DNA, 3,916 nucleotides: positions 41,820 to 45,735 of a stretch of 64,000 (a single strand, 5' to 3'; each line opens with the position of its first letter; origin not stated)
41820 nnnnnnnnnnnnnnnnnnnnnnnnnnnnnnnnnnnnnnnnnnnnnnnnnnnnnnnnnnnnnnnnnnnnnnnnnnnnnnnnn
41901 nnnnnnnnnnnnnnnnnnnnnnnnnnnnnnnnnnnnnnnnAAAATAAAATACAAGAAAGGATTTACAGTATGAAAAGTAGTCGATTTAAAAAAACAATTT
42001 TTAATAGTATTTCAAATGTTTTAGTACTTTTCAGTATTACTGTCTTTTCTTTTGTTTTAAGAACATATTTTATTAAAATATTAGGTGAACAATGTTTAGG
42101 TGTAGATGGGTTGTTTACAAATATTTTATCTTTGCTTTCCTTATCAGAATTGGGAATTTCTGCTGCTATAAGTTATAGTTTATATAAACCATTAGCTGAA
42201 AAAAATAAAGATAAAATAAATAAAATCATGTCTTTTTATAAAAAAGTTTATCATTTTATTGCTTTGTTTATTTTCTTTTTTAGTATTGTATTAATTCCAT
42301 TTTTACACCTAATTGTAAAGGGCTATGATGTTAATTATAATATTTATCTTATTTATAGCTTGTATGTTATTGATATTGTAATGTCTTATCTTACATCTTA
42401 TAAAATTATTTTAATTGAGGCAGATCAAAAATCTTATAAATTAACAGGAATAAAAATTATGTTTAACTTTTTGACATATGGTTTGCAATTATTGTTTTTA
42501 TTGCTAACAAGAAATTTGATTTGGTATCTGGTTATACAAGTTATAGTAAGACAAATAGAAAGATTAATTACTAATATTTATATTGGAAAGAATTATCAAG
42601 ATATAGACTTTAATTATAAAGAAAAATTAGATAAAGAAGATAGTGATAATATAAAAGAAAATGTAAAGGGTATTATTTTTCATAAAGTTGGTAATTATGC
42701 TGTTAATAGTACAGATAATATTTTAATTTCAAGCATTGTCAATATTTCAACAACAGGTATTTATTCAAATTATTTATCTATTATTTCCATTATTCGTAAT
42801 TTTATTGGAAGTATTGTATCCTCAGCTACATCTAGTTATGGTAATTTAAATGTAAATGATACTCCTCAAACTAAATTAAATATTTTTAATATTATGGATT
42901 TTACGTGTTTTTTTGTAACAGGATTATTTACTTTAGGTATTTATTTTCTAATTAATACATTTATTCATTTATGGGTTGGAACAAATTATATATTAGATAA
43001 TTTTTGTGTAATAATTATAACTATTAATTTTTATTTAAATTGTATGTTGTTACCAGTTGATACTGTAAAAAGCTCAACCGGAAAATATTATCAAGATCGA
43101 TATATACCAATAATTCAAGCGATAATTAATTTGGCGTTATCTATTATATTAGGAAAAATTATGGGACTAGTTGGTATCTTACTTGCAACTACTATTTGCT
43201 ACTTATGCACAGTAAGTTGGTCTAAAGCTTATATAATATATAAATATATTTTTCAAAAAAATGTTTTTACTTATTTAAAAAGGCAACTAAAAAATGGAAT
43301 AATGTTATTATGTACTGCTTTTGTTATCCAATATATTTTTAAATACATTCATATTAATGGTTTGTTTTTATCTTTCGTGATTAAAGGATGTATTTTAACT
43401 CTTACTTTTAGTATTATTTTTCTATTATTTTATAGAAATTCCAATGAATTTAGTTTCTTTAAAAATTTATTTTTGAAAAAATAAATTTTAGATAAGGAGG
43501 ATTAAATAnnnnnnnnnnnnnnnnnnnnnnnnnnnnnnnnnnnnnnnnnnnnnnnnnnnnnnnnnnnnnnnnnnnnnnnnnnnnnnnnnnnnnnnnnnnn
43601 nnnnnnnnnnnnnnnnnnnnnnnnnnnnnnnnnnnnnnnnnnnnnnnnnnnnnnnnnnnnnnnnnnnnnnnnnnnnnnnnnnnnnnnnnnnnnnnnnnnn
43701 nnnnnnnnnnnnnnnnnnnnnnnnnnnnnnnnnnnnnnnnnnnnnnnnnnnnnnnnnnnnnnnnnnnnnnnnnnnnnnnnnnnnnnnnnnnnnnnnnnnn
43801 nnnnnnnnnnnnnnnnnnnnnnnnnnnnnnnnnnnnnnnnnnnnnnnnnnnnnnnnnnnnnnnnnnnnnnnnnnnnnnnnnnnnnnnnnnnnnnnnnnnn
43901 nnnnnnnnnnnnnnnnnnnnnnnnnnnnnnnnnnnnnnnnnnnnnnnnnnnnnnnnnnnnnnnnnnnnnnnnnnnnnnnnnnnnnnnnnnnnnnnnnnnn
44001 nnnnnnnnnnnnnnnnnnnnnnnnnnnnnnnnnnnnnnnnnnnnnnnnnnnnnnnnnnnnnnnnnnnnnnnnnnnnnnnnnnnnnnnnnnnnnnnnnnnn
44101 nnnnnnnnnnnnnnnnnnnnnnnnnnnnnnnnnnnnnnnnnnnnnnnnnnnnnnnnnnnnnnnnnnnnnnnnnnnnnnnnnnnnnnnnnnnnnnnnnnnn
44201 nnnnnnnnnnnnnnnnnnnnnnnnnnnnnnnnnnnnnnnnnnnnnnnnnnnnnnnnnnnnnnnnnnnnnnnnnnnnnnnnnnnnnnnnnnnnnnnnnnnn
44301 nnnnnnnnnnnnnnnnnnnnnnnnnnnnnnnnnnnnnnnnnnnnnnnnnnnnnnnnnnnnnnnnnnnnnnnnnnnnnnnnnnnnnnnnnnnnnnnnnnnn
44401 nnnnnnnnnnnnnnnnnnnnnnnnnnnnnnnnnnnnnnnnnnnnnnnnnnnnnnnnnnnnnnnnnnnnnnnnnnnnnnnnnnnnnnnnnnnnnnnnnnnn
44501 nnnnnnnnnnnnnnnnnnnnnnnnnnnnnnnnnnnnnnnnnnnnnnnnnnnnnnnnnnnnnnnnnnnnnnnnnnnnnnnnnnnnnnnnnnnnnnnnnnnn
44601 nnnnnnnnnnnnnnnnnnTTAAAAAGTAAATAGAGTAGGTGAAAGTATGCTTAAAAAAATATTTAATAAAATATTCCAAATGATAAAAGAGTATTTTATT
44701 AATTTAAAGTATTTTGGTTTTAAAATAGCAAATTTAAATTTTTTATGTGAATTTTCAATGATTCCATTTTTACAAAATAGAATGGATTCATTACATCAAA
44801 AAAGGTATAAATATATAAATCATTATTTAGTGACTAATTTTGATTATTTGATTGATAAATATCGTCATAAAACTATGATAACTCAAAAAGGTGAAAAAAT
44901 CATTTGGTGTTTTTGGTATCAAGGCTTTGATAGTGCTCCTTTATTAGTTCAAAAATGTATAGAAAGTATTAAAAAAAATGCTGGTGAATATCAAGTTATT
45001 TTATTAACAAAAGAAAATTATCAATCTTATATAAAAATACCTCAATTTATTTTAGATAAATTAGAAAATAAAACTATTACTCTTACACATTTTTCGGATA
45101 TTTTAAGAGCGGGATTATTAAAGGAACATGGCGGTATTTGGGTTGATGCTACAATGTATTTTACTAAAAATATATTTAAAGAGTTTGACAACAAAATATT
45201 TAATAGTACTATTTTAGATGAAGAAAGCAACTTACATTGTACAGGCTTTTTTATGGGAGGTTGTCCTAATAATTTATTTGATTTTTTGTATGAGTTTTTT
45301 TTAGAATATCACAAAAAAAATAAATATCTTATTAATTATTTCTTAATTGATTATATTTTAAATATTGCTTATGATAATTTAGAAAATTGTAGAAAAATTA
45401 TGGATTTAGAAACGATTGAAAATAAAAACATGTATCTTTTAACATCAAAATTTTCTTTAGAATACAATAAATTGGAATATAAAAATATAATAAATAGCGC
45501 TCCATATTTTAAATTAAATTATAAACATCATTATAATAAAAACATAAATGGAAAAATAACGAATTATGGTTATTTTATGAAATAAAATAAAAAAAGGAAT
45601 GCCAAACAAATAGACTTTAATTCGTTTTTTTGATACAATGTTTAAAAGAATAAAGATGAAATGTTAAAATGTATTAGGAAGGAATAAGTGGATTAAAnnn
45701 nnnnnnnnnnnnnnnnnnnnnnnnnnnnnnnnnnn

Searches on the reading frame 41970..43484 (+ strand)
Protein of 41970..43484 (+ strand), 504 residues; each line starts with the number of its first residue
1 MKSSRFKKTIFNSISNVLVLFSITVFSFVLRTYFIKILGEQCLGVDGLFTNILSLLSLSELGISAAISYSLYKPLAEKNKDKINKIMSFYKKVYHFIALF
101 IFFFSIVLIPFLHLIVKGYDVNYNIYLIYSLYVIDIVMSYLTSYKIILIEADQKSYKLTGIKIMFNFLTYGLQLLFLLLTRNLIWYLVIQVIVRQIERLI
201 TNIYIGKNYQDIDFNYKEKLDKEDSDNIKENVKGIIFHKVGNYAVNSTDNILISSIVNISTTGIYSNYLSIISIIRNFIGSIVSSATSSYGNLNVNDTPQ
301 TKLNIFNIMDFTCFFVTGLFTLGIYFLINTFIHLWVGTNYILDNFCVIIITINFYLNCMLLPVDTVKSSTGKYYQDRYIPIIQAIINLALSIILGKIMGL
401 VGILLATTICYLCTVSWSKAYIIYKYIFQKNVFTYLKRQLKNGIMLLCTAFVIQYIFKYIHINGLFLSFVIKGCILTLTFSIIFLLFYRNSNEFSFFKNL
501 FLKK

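Call 21: search_protein_families(library=pfam, proteins=[window:41970-43484:+], max_evalue=0.001)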
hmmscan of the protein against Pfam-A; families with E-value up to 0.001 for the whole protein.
window:41970-43484:+ (504 aa): 0 families

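Call 22: search_protein_families(library=pfam, proteins=[window:41970-43484:+], max_evalue=10)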
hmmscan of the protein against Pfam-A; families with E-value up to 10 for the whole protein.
window:41970-43484:+ (504 aa): 1 family
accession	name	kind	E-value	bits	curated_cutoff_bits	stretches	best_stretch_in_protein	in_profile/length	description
PF06979.18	TMEM70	-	0.039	14.4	22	1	49-119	13-79/157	TMEM70/TMEM186/TMEM223 protein family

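Call 45: find_encoding_contigs(protein=window:41970-43484:+, flank=4000, max_places=10)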
Protein window:41970-43484:+ (504 aa): no gene with exactly this product is on record in the collection.

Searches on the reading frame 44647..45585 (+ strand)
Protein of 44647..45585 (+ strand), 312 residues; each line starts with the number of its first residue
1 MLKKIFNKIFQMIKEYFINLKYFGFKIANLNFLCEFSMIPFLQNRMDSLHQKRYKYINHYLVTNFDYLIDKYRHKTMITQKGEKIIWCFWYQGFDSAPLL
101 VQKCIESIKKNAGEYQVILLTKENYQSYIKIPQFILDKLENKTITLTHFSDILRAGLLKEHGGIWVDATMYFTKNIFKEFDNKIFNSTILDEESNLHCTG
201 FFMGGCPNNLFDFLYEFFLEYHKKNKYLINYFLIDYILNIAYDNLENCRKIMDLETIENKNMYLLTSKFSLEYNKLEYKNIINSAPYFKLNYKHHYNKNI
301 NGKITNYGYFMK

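Call 21: search_protein_families(library=pfam, proteins=[window:44647-45585:+], max_evalue=0.001)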
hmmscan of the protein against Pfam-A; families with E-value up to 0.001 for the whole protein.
window:44647-45585:+ (312 aa): 2 families
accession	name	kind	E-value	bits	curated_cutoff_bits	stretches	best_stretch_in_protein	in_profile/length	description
PF05704.18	Caps_synth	-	3.2e-70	237.1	24.5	1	44-302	8-272/278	Capsular polysaccharide synthesis protein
PF04488.21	Gly_transf_sug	-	1.2e-06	29.6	23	1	101-183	4-85/93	Glycosyltransferase sugar-binding region containing DXD motif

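Call 38: find_encoding_contigs(protein=window:44647-45585:+, flank=6000, max_places=10)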
Protein window:44647-45585:+ (312 aa): no gene with exactly this product is on record in the collection.
